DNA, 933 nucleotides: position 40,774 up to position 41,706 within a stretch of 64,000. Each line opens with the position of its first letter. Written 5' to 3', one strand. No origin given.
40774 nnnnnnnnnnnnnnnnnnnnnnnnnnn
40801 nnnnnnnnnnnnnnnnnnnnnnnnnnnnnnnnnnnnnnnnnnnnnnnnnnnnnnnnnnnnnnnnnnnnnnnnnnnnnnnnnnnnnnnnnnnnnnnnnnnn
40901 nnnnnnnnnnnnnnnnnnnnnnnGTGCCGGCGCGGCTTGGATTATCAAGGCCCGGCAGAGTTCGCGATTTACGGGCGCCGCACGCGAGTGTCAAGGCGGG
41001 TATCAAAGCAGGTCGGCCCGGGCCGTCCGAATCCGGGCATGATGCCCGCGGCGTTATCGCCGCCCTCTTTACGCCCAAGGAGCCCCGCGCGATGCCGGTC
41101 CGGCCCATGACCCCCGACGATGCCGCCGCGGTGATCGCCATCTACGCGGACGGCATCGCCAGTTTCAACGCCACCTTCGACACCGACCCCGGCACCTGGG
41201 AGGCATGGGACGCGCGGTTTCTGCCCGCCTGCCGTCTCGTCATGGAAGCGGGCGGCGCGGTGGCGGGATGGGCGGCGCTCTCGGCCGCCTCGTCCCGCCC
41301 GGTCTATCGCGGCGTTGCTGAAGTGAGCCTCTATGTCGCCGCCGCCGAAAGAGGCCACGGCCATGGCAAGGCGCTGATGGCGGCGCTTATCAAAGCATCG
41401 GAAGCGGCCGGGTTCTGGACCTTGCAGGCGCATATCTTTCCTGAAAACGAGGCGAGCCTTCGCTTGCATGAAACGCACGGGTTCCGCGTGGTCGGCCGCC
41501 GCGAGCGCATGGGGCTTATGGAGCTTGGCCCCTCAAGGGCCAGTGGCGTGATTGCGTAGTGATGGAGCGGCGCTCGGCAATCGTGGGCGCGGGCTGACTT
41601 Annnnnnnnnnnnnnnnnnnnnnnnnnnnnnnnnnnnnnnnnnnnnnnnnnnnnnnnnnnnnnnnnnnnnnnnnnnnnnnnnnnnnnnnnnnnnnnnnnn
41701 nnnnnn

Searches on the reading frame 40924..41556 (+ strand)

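Call 85: search_protein_families(library=pfam, proteins=[window:40924-41556:+], max_evalue=0.00001)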
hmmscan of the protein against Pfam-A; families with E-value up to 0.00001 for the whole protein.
window:40924-41556:+ (211 aa): 4 families
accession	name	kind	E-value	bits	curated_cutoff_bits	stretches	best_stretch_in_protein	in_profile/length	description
PF00583.31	Acetyltransf_1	-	2.9e-13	50.5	20.7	1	92-187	24-116/116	Acetyltransferase (GNAT) family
PF13302.13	Acetyltransf_3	-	7.4e-09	36.9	25.4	1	59-188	4-138/138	Acetyltransferase (GNAT) domain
PF13508.13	Acetyltransf_7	-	1.2e-07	32.5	27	1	105-188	6-83/84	Acetyltransferase (GNAT) domain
PF13420.13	Acetyltransf_4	-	1.6e-07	31.9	24.3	1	108-196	55-143/155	Acetyltransferase (GNAT) domain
